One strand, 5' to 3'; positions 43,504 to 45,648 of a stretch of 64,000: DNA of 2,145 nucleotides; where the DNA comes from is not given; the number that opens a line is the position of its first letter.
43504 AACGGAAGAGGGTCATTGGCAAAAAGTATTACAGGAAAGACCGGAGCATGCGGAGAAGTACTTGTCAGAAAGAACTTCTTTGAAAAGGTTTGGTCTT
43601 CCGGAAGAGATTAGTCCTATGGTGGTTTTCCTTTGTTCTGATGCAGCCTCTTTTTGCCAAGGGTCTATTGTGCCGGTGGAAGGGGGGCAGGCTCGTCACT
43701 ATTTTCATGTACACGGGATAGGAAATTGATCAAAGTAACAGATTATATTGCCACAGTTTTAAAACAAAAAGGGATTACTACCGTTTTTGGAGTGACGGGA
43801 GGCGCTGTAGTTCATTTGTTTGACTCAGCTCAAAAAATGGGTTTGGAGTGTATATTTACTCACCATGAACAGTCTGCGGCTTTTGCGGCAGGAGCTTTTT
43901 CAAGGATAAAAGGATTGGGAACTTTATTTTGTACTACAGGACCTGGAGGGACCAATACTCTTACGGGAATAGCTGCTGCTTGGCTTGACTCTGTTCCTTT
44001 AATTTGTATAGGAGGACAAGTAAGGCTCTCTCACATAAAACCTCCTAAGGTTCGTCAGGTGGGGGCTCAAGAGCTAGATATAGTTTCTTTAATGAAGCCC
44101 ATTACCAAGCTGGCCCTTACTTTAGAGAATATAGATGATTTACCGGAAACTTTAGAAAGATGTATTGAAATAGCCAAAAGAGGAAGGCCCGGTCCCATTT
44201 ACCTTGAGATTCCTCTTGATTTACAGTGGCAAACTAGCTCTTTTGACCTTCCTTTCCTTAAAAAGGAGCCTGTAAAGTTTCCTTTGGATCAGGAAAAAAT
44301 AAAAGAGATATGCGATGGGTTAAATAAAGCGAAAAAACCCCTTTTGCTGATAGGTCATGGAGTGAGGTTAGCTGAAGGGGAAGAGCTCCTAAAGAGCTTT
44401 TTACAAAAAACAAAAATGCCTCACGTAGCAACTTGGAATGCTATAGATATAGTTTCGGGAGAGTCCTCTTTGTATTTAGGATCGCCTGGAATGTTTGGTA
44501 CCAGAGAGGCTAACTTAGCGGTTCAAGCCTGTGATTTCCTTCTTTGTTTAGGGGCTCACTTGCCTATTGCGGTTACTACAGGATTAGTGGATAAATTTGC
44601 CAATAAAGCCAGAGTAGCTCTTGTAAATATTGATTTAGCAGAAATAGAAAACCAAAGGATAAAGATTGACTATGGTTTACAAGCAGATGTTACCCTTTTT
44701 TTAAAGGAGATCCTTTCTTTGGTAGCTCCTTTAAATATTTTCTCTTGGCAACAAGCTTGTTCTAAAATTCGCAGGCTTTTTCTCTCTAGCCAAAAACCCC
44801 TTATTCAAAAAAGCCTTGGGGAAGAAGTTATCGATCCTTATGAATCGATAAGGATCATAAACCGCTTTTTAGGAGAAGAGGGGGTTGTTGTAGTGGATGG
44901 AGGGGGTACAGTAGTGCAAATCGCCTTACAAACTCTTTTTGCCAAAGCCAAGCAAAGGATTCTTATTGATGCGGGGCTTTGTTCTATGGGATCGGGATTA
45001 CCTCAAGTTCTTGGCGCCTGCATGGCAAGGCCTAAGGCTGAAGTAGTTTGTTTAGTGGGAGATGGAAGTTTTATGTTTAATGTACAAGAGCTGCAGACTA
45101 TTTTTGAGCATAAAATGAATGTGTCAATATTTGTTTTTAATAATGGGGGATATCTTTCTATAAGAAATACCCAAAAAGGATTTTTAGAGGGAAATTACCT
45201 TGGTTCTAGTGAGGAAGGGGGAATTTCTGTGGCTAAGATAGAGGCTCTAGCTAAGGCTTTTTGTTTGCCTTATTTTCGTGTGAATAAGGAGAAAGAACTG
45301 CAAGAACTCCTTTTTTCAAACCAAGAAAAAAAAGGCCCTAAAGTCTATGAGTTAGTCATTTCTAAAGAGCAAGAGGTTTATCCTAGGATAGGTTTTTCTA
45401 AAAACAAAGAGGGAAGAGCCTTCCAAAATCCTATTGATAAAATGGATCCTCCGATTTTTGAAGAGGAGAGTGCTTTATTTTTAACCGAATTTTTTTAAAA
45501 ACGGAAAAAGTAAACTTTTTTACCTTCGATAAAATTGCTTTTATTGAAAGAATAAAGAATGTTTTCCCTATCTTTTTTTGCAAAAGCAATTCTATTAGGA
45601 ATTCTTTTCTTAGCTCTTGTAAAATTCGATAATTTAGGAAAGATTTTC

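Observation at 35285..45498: Candidate undescribed branched or higher-carbon sugar pathway: two ThDP systems + C-methyltransferase + three C-C bond enzymes in one coupled block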

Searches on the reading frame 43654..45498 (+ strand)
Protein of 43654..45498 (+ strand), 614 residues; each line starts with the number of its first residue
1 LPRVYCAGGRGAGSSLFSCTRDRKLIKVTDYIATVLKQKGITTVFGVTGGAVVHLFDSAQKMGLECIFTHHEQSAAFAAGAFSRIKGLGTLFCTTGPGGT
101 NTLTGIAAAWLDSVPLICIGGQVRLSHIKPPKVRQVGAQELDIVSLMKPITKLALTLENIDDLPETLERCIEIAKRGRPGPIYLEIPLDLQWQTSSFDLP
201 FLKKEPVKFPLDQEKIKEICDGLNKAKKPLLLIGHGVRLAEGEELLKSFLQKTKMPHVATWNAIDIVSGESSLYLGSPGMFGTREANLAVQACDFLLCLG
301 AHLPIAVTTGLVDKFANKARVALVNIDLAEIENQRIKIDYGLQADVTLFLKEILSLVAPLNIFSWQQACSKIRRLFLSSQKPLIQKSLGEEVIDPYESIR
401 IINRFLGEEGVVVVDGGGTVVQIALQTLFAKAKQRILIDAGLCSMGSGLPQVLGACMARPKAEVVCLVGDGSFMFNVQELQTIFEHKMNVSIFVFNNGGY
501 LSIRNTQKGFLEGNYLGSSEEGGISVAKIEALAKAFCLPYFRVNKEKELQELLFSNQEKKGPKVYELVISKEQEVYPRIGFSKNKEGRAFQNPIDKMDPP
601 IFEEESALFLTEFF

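Call 3: search_protein_families(library=pfam, proteins=[window:43654-45498:+])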
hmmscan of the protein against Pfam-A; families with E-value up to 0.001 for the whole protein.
window:43654-45498:+ (614 aa): 3 families
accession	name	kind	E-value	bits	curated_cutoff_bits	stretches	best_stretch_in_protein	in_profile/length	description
PF02776.23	TPP_enzyme_N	-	1.1e-32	112.8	26.8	1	27-145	2-118/119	Thiamine pyrophosphate enzyme, N-terminal TPP binding domain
PF00205.28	TPP_enzyme_M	-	1e-30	106.7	30.4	1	216-352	1-136/137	Thiamine pyrophosphate enzyme, central domain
PF02775.26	TPP_enzyme_C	-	3.6e-29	102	21.9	1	421-564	6-148/151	Thiamine pyrophosphate enzyme, C-terminal TPP binding domain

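Call 4: search_protein_families(library=ncbifam, proteins=[window:43654-45498:+])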
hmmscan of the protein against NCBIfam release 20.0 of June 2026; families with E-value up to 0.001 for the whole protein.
window:43654-45498:+ (614 aa): 55 families (the best 25 are shown)
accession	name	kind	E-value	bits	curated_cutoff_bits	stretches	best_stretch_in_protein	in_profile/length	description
NF006524.0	PRK08978.1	equivalog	4.5e-109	365.2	738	1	30-579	5-534/548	acetolactate synthase 2 catalytic subunit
TIGR00118.1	acolac_lg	equivalog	1e-100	337.9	538.35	1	29-579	4-544/557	biosynthetic-type acetolactate synthase large subunit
NF006016.1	PRK08155.1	equivalog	7.8e-97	325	870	1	30-579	7-542/554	acetolactate synthase large subunit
NF004710.0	PRK06048.1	equivalog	1.2e-92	311.1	976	1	26-579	8-547/561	acetolactate synthase large subunit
NF005228.0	PRK06725.1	equivalog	1.4e-91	307.4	991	1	28-583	18-559/571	acetolactate synthase large subunit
NF006319.0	PRK08527.1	equivalog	3.8e-89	299.6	905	1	29-579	7-548/565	acetolactate synthase large subunit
NF005824.0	PRK07710.1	equivalog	1.3e-87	294.5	976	1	23-581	14-560/573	acetolactate synthase large subunit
NF005651.0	PRK07418.1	subfamily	5e-86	289.2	942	1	31-582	24-572/617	acetolactate synthase large subunit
NF004919.0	PRK06276.1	equivalog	8.1e-86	288.6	866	1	29-573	4-542/582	acetolactate synthase large subunit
NF005584.0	PRK07282.1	equivalog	2.6e-81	273.9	970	1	30-584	14-555/566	acetolactate synthase large subunit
NF006581.0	PRK09107.1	equivalog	3.3e-80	270.1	974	1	27-583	12-567/595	acetolactate synthase 3 large subunit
NF005860.0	PRK07789.1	equivalog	1.6e-78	264.5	881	1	29-581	37-590/615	acetolactate synthase large subunit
NF005058.0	PRK06466.1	equivalog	1.2e-76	258.4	951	1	26-577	4-555/574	acetolactate synthase 3 large subunit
NF006187.0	PRK08322.1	equivalog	3.6e-76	256.7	509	1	27-569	3-528/548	acetolactate synthase large subunit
NF006378.0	PRK08617.1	equivalog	8.8e-72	242.2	510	1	27-570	9-539/556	acetolactate synthase AlsS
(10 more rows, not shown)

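Call 29: search_solved_structures(query=window:43726-45498:+, max_evalue=1e-20, show_alignments=1)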
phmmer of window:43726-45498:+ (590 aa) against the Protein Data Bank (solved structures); distinct sequences matched with E-value up to 1e-20: 88 (the best 60 are shown).
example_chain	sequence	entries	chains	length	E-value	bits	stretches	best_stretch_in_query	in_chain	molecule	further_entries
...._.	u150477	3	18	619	6.5e-91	308.8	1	2-577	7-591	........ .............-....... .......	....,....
5ahk_A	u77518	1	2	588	2e-76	260.9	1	2-559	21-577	ACETOLACTATE SYNTHASE II, LARGE SUBUNIT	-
6lpi_A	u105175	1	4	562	3.2e-71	243.8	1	6-555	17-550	Acetolactate synthase isozyme 1 large subunit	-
7u25_A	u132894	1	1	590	2.8e-63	217.6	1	5-555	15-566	Acetolactate synthase, chloroplastic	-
7stq_A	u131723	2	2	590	3.8e-63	217.1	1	5-555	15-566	Acetolactate synthase, chloroplastic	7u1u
7tzz_A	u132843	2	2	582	4.7e-63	216.8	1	5-555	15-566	Acetolactate synthase, chloroplastic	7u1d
6u9h_A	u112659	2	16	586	5.4e-63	216.6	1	5-555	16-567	Acetolactate synthase, chloroplastic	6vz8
1ybh_A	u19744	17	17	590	5.5e-63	216.6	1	5-555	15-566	Acetolactate synthase, chloroplast | Acetolactate synthase | Acetolactate synthase, chloroplastic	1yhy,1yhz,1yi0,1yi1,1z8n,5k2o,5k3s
8et5_A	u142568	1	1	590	5.7e-63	216.5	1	5-555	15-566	Acetolactate synthase, chloroplastic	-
3e9y_A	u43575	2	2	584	7.1e-63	216.2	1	5-555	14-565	Acetolactate synthase, chloroplastic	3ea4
1jsc_A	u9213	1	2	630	4.5e-54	187.1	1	11-557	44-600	ACETOHYDROXY-ACID SYNTHASE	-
6u9d_A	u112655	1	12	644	4.9e-54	187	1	11-557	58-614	Acetolactate synthase catalytic subunit, mitochondrial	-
1n0h_A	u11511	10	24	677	5.8e-54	186.8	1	11-557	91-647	Acetolactate synthase | Acetolactate synthase, mitochondrial | Acetolactate synthase catalytic subunit, mitochondrial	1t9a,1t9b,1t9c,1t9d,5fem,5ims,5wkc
8x3x_A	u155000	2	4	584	6.7e-54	186.6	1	7-480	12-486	BbmA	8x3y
8xod_A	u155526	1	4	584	7e-54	186.5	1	7-480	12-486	BbmA-G484F complex with CBOA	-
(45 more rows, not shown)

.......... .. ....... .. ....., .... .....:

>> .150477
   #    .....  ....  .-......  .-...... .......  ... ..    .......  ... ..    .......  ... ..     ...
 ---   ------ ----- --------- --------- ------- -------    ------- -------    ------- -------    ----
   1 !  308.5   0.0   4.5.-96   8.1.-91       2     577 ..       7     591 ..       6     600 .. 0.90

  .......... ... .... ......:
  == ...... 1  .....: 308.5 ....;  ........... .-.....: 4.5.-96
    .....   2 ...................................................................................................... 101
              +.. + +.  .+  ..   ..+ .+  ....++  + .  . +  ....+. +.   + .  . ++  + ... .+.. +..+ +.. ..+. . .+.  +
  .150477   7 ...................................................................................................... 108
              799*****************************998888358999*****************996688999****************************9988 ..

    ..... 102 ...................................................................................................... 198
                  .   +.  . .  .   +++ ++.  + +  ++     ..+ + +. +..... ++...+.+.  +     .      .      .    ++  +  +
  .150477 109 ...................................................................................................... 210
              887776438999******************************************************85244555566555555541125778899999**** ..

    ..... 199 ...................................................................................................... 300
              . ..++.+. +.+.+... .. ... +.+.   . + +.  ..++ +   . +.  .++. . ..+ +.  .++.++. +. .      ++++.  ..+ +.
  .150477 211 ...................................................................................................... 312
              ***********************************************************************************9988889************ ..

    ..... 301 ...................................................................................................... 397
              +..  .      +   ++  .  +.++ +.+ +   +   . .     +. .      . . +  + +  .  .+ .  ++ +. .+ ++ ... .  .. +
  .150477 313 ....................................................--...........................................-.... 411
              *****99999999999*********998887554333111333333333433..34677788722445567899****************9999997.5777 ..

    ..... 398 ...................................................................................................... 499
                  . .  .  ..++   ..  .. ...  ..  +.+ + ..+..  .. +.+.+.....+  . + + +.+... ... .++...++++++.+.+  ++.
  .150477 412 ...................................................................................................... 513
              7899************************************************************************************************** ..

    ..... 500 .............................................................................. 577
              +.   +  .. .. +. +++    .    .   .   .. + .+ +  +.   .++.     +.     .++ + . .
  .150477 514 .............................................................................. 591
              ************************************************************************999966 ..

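Call 30: find_homologous_proteins(query=window:43726-45498:+, max_evalue=1e-60)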
Query window:43726-45498:+ (590 aa): 1224 proteins with E <= 1e-60 among 8000 candidates; the best 120 are listed.
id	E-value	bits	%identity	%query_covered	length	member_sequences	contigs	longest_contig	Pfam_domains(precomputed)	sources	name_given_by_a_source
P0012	0.0e+0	1324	100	100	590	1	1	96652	PF02775.27,PF02776.24,PF00205.29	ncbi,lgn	-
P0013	3.8e-241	820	61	99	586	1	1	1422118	PF02775.27,PF02776.24,PF00205.29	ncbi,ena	-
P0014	9.6e-182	624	49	98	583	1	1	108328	PF02775.27,PF02776.24,PF00205.29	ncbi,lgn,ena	-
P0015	7.5e-181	621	50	98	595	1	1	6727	PF02775.27,PF02776.24,PF00205.29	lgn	-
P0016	3.7e-176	605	48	97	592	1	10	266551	PF02775.27,PF02776.24,PF00205.29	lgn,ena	-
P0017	1.9e-171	590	47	99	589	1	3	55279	PF02775.27,PF02776.24,PF00205.29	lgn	-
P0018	1.0e-169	584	48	98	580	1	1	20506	PF02775.27,PF02776.24,PF00205.29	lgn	-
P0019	8.6e-166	571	48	94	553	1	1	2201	PF02775.27,PF02776.24,PF00205.29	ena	-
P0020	7.8e-160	551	45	100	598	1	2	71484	PF02775.27,PF02776.24,PF00205.29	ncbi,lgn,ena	-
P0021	4.1e-159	549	46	99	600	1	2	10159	PF02775.27,PF02776.24,PF00205.29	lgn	-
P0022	4.8e-159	549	46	97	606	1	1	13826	PF02775.27,PF02776.24,PF00205.29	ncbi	-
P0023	9.4e-158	544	44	98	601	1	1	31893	PF02775.27,PF02776.24,PF00205.29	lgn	-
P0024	3.1e-157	543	44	100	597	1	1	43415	PF02775.27,PF02776.24,PF00205.29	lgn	-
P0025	4.1e-157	542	45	98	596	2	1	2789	PF02775.27,PF02776.24,PF00205.29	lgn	-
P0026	1.0e-156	541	45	99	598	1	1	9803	PF02775.27,PF02776.24,PF00205.29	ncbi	-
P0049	7.1e-150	518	44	98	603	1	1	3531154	PF02775.27,PF02776.24,PF00205.29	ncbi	ncbi:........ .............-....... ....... [Methanospirillum sp.]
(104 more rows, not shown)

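Call 31: list_cluster_members(proteins=[P0012, P0013, P0014, P0016, P0020, P0022, P0001, P0002, P0004])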
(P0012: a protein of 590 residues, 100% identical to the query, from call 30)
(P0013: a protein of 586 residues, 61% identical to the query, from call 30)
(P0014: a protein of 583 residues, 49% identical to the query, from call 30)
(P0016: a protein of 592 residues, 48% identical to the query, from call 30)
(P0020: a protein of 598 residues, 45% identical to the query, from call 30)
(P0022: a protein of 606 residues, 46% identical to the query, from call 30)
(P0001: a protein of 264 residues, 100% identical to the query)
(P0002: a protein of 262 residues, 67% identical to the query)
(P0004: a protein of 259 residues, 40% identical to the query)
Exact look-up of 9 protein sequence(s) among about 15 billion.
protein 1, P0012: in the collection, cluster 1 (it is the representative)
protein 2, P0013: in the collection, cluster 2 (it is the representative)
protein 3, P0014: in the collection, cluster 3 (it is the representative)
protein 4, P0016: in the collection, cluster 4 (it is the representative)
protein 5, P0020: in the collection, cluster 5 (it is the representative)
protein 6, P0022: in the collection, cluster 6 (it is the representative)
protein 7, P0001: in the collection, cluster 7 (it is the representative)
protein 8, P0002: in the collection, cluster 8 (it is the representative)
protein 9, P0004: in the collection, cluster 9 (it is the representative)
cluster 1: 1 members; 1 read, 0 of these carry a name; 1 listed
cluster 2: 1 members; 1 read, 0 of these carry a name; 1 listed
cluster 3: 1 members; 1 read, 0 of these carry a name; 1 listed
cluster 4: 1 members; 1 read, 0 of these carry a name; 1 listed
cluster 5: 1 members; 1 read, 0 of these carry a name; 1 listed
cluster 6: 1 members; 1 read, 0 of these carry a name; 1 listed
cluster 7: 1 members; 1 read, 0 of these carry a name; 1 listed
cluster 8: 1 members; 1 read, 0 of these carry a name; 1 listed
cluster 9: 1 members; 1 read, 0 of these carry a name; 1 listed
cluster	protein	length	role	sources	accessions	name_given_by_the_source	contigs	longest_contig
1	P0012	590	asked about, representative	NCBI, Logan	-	-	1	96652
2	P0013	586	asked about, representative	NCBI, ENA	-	-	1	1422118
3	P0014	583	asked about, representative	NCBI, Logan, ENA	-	-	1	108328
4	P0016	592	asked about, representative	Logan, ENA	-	-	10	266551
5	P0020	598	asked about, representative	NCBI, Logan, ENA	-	-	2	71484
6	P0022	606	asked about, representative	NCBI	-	-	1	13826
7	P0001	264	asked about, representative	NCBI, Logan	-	-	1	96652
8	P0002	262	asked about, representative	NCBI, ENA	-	-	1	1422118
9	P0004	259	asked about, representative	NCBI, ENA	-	-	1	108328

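Call 41: search_dna_similar(query=window:43726-45498:+, collection=plasmids, mode=protein, max_evalue=1e-40, max_rows=25)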
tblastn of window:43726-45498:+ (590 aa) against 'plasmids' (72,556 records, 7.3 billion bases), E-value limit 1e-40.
Records with a match: 36; places in all: 36; records where one place covers at least 80% of the query: 36.
Best place of each record, by identity: <60% 36.
By first word of the organism name: Escherichia 5; Rhizobium 4; Sinorhizobium 4; Bacillus 2; Neisseria 2; Proteus 2; Kosakonia 1; Pantoea 1; Alkalihalophilus 1; Ilyobacter 1; and 13 more.
By predicted mobility (MOB-suite, as given by PLSDB): non-mobilizable 28; mobilizable 7; conjugative 1.
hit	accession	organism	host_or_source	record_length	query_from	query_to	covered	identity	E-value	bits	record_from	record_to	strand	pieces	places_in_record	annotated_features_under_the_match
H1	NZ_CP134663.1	Escherichia coli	Larus michahellis,bacteria,cloaca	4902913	31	555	89%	32.6%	1e-63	234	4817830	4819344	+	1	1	none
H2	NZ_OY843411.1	Escherichia coli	hen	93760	31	555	89%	32.4%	1e-63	234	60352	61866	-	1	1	ilvG: acetolactate synthase 2 catalytic subunit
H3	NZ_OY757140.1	Escherichia coli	hen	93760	31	555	89%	32.4%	1e-63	234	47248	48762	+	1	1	ilvG: acetolactate synthase 2 catalytic subunit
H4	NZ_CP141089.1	Escherichia coli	Homo sapiens,Infected Human Urine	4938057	31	555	89%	32.4%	3e-63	233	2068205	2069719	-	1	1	none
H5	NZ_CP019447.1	Kosakonia cowanii JCM 10956 = DSM 18146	-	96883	31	555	89%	32.4%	4e-60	224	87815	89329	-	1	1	ilvG: acetolactate synthase 2 catalytic subunit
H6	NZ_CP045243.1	Pantoea sp. JZ29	Euphorbia granulata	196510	31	555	89%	32.4%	4e-56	212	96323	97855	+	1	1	ilvB: acetolactate synthase large subunit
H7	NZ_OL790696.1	Escherichia coli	-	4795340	31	555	89%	32.3%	5e-63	233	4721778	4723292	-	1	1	none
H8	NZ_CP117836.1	Alkalihalophilus pseudofirmus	cell culture,soil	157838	31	555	89%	32.1%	4e-61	227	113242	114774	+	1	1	ilvB: acetolactate synthase large subunit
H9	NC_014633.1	Ilyobacter polytropus DSM 2926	marine mud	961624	39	560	88%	31.6%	9e-46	181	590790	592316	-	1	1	ilvB: biosynthetic-type acetolactate synthase large subunit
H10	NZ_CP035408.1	Bacillus subtilis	cell culture,food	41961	31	560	90%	30.8%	9e-52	199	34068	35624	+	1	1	ilvB: acetolactate synthase large subunit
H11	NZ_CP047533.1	Salmonella enterica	Clam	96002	31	555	89%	31.1%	4e-62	229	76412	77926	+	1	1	ilvG: acetolactate synthase 2 catalytic subunit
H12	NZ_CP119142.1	Neisseria gonorrhoeae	Homo sapiens,whole organism,synovial ...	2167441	43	560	88%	31.4%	2e-49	192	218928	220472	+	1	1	none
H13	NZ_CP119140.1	Neisseria gonorrhoeae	Homo sapiens,whole organism,blood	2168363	43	560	88%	31.4%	2e-49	192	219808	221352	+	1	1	none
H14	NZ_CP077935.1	Staphylococcus aureus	Homo sapiens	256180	31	562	90%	30.4%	6e-54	206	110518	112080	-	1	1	ilvB: biosynthetic-type acetolactate synthase large subunit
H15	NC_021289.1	Caballeronia insecticola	-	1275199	40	570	90%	30.0%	1e-48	190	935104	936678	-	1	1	none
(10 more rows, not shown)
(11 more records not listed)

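Call 43: find_encoding_contigs(protein=P0016, flank=10000, max_places=1)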
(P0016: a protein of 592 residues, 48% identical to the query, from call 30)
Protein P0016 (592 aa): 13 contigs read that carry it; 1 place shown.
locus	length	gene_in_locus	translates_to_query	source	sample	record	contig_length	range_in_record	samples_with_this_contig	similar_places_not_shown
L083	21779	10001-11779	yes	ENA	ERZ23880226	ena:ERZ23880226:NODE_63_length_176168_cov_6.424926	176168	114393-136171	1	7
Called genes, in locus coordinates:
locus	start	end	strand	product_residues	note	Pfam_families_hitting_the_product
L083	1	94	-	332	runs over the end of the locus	PF01075:Glyco_transf_9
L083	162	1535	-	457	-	PF04932:Wzy_C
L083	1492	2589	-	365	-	PF13439:Glyco_transf_4, PF20706:GT4-conflict (weak), PF00534:Glycos_transf_1, PF13692:Glyco_trans_1_4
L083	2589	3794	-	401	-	-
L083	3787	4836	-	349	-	PF05686:Glyco_transf_90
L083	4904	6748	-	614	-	PF00664:ABC_membrane, PF00005:ABC_tran, PF02463:SMC_N (faint)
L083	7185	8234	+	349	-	PF00288:GHMP_kinases_N, PF08544:GHMP_kinases_C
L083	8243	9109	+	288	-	PF00535:Glycos_transf_2, PF10111:Glyco_tranf_2_2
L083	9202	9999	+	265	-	PF00106:adh_short, PF13561:adh_short_C2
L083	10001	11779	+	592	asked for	PF02776:TPP_enzyme_N, PF00205:TPP_enzyme_M, PF02775:TPP_enzyme_C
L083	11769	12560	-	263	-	PF03328:HpcH_HpaI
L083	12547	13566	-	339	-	PF00682:HMGL-like, PF07836:DmpG_comm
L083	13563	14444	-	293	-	PF09290:AcetDehyd-dimer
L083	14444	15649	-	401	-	PF08421:Methyltransf_13, PF13489:Methyltransf_23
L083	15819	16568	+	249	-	PF00483:NTP_transferase, PF12804:NTP_transf_3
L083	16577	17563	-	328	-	PF01370:Epimerase, PF04321:RmlD_sub_bind, PF16363:GDP_Man_Dehyd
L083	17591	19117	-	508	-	PF01467:CTP_transf_like, PF00294:PfkB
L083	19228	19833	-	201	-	PF13580:SIS_2, PF01380:SIS (weak)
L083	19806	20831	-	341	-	PF00106:adh_short (weak), PF01073:3Beta_HSD, PF01370:Epimerase, PF02719:Polysacc_synt_2, PF04321:RmlD_sub_bind, PF13460:NAD_binding_10, PF16363:GDP_Man_Dehyd, PF07993:NAD_binding_4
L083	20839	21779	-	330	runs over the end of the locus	PF01073:3Beta_HSD, PF01370:Epimerase, PF02719:Polysacc_synt_2 (weak), PF04321:RmlD_sub_bind, PF05368:NmrA, PF07993:NAD_binding_4 (weak), PF13460:NAD_binding_10, PF16363:GDP_Man_Dehyd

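Call 44: find_encoding_contigs(protein=P0020, flank=10000, max_places=1)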
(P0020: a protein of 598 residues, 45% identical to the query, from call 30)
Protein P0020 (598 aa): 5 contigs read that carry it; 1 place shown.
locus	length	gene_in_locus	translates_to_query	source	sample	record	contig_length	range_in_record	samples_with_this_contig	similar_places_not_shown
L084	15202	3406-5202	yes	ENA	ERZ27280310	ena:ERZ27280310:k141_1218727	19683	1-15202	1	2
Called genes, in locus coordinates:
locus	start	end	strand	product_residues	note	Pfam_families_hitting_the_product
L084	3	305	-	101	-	?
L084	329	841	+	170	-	PF01965:DJ-1_PfpI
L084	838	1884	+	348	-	PF02615:Ldh_2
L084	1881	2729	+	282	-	PF00106:adh_short (weak), PF13561:adh_short_C2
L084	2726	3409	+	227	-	PF13489:Methyltransf_23, PF13649:Methyltransf_25, PF13847:Methyltransf_31, PF08241:Methyltransf_11, PF08242:Methyltransf_12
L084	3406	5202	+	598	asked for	PF02776:TPP_enzyme_N, PF00205:TPP_enzyme_M, PF02775:TPP_enzyme_C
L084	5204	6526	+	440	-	-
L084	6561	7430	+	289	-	PF00535:Glycos_transf_2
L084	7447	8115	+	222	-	PF13489:Methyltransf_23, PF13847:Methyltransf_31, PF08241:Methyltransf_11, PF08242:Methyltransf_12, PF13649:Methyltransf_25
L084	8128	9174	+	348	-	PF08240:ADH_N, PF00107:ADH_zinc_N, PF13602:ADH_zinc_N_2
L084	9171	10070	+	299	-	PF05050:Methyltransf_21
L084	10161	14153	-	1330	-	PF13620:CarboxypepD_reg, PF13715:CarbopepD_reg_2, PF25183:OMP_b-brl_4, PF00593:TonB_dep_Rec_b-barrel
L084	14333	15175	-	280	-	PF13483:Lactamase_B_3, PF12706:Lactamase_B_2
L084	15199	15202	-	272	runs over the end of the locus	-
